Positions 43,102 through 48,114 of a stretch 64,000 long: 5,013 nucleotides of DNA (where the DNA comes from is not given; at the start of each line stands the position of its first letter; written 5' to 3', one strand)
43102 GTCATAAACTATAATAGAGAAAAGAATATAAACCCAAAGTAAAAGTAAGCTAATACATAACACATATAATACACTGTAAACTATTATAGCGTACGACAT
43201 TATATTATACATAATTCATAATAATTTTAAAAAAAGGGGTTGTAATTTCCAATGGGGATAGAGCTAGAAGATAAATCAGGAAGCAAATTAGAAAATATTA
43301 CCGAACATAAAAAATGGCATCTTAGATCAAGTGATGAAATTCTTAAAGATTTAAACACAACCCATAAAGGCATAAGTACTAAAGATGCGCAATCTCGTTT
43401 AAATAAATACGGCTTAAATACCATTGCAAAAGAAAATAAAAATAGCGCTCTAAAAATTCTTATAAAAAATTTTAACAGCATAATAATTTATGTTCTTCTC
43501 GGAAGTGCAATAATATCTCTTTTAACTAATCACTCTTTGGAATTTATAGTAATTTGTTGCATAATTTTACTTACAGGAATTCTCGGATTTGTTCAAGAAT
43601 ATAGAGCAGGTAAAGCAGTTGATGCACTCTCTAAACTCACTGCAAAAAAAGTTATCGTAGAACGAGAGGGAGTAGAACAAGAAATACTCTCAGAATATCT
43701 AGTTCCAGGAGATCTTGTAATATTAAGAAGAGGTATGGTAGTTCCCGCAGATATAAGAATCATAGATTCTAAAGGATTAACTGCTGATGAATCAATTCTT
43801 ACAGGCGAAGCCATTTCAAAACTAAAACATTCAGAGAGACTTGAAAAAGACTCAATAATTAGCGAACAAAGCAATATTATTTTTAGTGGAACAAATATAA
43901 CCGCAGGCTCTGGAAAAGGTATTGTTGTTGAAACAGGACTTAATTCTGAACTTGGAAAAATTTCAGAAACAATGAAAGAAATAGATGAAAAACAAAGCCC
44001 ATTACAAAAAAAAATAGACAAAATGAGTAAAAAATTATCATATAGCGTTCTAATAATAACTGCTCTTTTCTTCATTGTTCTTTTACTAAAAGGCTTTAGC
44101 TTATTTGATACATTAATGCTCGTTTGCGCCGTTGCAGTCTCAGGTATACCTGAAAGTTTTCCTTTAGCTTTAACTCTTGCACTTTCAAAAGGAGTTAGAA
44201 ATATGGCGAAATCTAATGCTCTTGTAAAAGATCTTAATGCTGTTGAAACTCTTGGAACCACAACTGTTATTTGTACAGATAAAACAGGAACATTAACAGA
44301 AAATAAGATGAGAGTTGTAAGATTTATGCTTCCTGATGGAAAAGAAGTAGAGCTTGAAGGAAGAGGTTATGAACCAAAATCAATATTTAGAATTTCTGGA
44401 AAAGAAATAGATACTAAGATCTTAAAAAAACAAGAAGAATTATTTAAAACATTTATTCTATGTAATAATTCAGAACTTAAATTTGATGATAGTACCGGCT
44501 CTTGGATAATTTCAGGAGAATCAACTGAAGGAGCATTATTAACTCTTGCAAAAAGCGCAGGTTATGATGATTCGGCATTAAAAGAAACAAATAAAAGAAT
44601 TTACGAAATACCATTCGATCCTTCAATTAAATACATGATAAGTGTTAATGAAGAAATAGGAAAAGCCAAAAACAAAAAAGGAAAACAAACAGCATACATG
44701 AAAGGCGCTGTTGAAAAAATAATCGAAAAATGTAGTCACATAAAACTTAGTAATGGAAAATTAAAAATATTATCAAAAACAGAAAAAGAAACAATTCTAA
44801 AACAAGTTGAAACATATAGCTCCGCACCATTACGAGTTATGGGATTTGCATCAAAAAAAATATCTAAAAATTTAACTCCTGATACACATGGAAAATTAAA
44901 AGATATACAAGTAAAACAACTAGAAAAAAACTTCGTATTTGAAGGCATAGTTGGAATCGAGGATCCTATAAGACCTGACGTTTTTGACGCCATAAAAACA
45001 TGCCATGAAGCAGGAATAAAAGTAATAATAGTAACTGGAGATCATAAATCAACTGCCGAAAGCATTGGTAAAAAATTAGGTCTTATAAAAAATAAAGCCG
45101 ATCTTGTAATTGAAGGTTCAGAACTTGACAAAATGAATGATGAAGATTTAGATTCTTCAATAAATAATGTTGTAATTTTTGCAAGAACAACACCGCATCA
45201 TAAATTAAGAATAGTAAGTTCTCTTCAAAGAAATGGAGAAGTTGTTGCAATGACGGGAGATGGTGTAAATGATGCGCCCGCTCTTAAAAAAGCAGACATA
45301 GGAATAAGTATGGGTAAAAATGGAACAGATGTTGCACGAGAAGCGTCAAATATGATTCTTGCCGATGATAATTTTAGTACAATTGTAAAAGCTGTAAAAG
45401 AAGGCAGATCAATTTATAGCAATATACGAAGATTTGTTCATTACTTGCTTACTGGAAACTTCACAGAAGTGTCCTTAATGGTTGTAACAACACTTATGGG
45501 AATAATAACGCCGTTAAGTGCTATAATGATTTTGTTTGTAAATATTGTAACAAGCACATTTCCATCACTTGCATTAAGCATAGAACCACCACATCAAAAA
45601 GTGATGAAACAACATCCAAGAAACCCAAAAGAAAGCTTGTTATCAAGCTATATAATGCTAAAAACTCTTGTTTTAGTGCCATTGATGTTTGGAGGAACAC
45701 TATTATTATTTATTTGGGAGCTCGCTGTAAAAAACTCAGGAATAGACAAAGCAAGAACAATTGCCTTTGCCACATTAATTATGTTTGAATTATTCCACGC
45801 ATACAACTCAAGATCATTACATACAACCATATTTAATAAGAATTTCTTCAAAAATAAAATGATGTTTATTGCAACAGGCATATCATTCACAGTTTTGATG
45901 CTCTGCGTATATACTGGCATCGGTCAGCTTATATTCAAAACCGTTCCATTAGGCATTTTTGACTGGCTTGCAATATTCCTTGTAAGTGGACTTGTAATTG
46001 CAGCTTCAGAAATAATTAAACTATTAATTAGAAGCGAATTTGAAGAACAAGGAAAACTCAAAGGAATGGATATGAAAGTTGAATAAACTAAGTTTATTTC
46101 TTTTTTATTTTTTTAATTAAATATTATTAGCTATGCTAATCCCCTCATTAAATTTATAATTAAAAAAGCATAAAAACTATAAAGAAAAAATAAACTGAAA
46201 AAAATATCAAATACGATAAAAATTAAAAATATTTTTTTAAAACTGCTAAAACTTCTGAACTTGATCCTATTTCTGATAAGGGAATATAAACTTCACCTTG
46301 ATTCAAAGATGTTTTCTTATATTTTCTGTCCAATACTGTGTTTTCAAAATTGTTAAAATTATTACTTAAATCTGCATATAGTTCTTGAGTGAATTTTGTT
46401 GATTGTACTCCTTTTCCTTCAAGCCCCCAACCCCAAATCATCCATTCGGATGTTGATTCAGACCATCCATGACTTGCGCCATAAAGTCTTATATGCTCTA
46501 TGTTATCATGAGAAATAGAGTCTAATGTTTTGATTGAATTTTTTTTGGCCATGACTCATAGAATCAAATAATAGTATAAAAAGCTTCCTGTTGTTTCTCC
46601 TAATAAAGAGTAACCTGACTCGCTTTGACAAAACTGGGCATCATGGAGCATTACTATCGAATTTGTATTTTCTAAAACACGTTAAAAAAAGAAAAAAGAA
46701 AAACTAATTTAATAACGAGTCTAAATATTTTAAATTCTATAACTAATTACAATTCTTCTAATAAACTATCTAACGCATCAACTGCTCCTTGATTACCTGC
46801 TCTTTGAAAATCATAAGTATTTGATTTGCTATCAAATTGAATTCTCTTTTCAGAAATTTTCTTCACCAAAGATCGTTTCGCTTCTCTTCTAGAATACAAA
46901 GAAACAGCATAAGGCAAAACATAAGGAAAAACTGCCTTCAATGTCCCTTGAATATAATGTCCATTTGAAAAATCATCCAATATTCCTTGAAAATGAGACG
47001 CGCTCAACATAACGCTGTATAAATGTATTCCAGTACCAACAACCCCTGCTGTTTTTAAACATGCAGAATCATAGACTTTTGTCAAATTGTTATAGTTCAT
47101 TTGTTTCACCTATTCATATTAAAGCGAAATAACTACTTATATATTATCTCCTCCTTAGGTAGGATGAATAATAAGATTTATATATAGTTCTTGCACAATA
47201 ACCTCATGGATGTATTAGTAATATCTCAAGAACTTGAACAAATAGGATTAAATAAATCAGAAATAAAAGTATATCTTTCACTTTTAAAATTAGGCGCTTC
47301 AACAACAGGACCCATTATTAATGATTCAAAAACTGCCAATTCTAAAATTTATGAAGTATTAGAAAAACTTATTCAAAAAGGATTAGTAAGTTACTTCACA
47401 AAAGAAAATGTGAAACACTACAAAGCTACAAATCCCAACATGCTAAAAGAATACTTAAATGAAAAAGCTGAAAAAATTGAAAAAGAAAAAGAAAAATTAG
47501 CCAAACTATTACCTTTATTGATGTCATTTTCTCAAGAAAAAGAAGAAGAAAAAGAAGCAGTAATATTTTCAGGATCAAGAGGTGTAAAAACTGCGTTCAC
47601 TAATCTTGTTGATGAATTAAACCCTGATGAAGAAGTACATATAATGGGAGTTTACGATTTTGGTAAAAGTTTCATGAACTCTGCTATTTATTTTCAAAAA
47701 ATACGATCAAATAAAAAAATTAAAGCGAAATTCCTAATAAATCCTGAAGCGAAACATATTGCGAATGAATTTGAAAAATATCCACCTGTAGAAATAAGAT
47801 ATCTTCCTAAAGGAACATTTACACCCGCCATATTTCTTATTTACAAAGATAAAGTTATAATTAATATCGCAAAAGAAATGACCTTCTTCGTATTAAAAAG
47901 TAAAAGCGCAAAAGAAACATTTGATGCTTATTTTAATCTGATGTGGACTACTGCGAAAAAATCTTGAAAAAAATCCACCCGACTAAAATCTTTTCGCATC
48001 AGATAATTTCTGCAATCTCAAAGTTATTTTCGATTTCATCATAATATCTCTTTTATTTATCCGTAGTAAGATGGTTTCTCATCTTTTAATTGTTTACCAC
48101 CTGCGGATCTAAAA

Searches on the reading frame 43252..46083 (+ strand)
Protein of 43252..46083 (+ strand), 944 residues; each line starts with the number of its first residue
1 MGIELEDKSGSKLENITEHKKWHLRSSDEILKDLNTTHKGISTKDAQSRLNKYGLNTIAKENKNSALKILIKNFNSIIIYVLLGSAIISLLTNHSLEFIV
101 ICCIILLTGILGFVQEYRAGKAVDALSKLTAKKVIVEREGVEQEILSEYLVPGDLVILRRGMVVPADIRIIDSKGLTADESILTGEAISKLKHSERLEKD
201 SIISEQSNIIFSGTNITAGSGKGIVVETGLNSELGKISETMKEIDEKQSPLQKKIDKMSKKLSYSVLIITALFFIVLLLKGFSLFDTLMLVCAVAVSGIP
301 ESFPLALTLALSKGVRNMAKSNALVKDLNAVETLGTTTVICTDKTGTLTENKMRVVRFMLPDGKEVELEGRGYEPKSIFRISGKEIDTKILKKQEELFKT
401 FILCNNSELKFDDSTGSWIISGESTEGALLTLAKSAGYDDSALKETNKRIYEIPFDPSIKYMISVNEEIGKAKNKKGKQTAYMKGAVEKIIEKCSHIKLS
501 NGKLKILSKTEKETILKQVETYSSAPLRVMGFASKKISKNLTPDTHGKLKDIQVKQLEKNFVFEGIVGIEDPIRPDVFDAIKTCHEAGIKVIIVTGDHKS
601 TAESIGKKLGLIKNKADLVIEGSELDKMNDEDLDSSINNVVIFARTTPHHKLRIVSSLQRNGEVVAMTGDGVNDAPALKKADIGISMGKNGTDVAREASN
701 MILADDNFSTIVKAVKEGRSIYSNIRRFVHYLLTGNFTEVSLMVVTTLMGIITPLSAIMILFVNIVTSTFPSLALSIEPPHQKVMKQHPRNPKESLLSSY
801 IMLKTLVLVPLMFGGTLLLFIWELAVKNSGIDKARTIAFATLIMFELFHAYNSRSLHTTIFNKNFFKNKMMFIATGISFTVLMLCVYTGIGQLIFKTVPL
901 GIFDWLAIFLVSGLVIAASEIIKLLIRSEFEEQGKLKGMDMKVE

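Call 84: search_protein_families(library=pfam, proteins=[window:43252-46083:+], max_evalue=0.00001)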
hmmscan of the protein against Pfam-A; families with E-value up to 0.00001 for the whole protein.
window:43252-46083:+ (944 aa): 6 families
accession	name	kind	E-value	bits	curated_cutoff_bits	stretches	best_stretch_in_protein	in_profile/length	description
PF00122.25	E1-E2_ATPase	-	3.1e-47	160.9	28.1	1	129-320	2-180/181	E1-E2 ATPase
PF00689.26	Cation_ATPase_C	-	1.4e-44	152.4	27.3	1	753-925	2-175/175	Cation transporting ATPase, C-terminus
PF13246.12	Cation_ATPase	-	5.2e-23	81.3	21.7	1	402-497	1-91/91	Cation transport ATPase (P-type)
PF00702.32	Hydrolase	-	7.6e-21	75.8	26.4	1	559-682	85-191/191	haloacid dehalogenase-like hydrolase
PF00690.31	Cation_ATPase_N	-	2.1e-17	63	20.4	1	22-89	1-69/69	Cation transporter/ATPase, N-terminus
PF12710.13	HAD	-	9.8e-07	29.8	27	1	573-679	86-189/189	haloacid dehalogenase-like hydrolase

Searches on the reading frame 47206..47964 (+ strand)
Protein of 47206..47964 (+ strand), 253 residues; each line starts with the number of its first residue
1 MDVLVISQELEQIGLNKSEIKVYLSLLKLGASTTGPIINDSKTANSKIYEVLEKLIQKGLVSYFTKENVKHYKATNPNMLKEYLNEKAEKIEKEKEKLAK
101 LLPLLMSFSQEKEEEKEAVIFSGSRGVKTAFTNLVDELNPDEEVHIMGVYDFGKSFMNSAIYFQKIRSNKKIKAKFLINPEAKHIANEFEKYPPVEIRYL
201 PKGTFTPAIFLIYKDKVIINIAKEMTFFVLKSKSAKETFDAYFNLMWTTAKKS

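Call 84: search_protein_families(library=pfam, proteins=[window:47206-47964:+], max_evalue=0.00001)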
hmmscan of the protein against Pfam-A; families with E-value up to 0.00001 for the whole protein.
window:47206-47964:+ (253 aa): 1 family
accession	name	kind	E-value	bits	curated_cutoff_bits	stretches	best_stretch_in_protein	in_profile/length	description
PF01978.25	TrmB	-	2.7e-15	56.4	25.6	1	10-77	1-67/68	Sugar-specific transcriptional regulator TrmB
